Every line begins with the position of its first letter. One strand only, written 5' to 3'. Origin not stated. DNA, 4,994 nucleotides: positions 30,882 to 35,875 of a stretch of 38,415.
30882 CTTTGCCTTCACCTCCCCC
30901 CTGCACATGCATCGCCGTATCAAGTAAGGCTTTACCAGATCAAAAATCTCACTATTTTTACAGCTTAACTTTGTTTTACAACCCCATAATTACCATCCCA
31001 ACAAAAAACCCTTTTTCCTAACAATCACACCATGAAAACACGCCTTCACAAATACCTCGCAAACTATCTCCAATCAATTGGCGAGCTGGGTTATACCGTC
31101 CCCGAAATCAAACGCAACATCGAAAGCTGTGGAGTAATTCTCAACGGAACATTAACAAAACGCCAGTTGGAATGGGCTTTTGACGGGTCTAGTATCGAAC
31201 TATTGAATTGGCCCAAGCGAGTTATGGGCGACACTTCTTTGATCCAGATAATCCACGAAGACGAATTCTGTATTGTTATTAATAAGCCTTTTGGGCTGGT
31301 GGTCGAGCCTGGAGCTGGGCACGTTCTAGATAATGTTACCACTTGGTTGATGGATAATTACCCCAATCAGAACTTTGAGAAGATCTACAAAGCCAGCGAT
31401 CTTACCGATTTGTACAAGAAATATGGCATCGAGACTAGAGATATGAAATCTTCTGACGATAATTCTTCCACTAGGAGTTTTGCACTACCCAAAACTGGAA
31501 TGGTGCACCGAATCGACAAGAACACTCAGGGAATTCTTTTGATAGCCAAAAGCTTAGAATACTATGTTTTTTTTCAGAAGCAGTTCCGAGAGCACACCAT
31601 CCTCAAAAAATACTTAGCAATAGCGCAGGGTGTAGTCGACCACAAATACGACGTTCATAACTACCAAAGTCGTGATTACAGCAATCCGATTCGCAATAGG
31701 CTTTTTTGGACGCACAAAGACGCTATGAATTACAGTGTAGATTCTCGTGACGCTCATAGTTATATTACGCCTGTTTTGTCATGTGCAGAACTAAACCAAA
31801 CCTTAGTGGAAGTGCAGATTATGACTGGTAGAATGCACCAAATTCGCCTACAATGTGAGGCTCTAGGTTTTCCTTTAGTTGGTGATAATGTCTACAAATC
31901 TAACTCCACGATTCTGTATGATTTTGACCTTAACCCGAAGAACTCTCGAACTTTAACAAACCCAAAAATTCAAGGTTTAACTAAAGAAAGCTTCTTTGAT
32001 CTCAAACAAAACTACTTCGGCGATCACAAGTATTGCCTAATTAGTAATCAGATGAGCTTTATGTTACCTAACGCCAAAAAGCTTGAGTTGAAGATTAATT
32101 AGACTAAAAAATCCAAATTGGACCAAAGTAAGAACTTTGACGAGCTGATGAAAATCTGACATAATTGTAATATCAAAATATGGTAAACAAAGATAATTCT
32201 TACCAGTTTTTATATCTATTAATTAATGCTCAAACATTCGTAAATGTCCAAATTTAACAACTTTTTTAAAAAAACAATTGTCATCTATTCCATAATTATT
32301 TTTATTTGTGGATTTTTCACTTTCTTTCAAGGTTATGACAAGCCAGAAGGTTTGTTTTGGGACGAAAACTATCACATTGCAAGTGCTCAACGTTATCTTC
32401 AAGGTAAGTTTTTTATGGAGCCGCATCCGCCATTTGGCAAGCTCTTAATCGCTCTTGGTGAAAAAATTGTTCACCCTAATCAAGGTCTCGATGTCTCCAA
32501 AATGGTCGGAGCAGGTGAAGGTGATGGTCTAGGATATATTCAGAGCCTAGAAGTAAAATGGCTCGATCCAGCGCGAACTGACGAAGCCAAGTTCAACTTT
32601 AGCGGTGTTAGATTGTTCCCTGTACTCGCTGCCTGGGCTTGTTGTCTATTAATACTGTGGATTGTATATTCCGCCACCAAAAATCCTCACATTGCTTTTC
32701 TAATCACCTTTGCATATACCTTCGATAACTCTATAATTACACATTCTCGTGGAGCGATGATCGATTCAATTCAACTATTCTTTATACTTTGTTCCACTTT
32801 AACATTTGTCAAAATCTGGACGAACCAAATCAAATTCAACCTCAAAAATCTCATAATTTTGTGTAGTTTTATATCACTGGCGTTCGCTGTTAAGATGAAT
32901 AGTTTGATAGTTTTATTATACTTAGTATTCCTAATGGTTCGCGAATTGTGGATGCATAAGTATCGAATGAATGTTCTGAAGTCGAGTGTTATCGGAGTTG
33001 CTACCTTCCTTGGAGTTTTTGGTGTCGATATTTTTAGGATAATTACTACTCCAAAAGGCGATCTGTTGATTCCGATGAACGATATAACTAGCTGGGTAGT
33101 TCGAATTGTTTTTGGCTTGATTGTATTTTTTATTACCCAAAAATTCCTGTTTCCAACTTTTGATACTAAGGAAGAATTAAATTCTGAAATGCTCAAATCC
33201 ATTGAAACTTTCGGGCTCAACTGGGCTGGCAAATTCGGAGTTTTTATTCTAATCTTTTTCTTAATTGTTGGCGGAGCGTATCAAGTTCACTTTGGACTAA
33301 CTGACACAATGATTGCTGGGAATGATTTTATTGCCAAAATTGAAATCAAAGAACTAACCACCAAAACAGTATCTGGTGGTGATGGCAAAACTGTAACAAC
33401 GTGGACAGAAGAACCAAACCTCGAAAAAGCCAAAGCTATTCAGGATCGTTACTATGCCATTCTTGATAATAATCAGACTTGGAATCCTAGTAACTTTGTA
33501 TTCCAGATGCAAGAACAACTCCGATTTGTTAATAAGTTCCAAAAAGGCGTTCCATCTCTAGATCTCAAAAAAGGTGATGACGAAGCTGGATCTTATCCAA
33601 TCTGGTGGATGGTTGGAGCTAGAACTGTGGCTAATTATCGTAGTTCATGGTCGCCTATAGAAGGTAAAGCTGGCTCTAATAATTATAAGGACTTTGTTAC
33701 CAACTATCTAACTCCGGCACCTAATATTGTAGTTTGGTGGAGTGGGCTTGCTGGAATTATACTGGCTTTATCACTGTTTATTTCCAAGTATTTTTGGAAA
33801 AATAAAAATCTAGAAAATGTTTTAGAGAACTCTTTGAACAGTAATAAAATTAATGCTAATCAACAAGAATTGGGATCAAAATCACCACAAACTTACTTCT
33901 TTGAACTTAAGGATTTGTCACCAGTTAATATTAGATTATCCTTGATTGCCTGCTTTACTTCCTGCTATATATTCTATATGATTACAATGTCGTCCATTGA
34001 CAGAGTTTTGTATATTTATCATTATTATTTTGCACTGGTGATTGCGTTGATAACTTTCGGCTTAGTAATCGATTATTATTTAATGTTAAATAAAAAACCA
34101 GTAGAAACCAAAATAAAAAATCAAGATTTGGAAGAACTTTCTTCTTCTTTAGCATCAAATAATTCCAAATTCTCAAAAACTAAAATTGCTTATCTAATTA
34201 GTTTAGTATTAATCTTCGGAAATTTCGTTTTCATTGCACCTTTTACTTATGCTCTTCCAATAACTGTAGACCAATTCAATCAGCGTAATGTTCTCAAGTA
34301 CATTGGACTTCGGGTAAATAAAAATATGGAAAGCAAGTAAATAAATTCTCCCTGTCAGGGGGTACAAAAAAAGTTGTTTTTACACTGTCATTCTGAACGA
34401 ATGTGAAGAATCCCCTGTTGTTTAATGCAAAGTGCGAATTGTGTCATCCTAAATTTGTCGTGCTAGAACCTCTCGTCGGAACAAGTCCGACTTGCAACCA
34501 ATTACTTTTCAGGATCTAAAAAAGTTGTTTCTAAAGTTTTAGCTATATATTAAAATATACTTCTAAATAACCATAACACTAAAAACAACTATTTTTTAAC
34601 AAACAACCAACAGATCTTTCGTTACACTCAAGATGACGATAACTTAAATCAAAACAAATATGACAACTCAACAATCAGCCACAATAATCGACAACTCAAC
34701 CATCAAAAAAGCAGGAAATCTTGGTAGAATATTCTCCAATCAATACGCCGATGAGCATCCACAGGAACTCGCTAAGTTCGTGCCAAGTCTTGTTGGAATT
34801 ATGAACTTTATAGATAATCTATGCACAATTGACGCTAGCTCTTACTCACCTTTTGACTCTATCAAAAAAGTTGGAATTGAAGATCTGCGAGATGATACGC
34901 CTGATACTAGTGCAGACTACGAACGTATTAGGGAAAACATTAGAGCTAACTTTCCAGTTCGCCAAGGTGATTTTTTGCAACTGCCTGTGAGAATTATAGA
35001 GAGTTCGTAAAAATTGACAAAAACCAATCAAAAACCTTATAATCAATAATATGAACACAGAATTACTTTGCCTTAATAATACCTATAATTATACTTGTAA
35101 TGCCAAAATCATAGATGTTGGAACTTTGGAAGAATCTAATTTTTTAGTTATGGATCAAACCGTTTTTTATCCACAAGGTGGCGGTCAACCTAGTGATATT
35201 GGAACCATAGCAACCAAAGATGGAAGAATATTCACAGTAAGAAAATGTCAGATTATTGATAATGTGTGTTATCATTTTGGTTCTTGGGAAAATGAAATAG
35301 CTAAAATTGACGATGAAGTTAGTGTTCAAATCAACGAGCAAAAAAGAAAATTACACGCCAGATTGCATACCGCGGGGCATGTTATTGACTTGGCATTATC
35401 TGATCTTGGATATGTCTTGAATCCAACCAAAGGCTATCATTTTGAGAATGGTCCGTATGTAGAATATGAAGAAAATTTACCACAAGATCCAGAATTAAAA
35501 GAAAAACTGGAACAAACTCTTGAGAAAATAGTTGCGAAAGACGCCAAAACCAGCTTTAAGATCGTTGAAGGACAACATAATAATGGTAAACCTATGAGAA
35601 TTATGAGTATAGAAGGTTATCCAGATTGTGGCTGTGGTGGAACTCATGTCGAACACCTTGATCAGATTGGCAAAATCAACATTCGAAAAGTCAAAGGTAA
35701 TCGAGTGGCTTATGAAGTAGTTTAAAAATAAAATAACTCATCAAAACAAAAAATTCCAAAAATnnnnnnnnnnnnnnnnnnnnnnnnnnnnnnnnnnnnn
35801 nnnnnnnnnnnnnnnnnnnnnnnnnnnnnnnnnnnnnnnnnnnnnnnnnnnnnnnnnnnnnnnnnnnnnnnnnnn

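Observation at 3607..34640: The R1 repeat (21 copies) is a hairpin maintained by compensatory changes around an invariant tandem G-A/G-A step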

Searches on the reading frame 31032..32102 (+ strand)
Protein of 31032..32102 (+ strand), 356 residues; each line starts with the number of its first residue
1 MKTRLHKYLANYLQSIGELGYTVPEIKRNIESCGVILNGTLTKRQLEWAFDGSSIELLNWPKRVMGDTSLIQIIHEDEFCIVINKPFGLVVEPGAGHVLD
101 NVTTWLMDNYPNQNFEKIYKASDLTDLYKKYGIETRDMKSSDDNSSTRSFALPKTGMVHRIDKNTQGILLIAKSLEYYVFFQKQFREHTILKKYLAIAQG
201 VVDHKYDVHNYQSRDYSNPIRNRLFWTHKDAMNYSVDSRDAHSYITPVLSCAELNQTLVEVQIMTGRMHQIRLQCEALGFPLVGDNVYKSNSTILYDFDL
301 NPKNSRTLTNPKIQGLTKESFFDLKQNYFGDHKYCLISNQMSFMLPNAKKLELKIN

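Call 9: search_protein_families(library=pfam, proteins=[window:31032-32102:+])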
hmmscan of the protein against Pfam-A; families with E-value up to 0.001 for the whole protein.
window:31032-32102:+ (356 aa): 1 family
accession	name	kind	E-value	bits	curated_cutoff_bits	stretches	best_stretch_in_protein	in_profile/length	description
PF00849.27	PseudoU_synth_2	-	1.6e-24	87.3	26.8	1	81-277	3-152/152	RNA pseudouridylate synthase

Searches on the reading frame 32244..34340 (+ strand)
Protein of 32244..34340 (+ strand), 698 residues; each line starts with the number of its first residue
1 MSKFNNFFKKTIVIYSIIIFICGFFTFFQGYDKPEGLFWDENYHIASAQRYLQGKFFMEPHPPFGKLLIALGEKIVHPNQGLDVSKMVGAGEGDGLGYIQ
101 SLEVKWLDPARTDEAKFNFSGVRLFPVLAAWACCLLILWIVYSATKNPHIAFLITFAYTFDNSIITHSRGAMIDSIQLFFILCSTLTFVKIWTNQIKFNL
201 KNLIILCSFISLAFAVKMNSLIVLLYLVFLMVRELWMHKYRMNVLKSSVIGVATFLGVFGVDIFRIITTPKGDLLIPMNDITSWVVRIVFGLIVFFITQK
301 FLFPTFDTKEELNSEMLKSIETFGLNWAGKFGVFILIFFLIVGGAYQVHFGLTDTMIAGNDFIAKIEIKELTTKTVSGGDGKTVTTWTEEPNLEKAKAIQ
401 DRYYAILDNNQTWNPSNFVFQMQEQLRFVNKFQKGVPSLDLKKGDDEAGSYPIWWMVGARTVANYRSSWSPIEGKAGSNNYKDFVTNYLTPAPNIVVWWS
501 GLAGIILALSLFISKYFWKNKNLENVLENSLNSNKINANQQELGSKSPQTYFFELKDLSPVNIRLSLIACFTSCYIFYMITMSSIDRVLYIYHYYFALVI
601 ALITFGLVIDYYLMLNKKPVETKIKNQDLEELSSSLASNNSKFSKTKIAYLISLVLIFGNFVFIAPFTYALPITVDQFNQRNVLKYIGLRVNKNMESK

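Call 9: search_protein_families(library=pfam, proteins=[window:32244-34340:+])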
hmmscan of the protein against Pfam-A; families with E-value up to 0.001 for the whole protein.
window:32244-34340:+ (698 aa): 2 families
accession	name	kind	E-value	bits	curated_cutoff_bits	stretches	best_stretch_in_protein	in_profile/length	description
PF02366.24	PMT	-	1.9e-24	87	22.7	1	18-262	2-229/245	Dolichyl-phosphate-mannose-protein mannosyltransferase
PF16192.10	PMT_4TMC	-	5.6e-11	42.7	32.4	1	493-685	55-200/202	C-terminal four TMM region of protein-O-mannosyltransferase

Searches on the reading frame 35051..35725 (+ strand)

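Call 76: search_protein_families(library=pfam, proteins=[window:35051-35725:+], max_evalue=0.01)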
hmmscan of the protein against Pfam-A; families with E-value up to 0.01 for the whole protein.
window:35051-35725:+ (224 aa): 2 families
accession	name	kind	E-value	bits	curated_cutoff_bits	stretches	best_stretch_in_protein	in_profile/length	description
PF01411.24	tRNA-synt_2c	-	1.2e-12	47.6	30.3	1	27-97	482-551/552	tRNA synthetases class II (A)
PF07973.19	tRNA_SAD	-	2.8e-05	24.4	24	1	183-217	2-36/44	Threonyl and Alanyl tRNA synthetase second additional domain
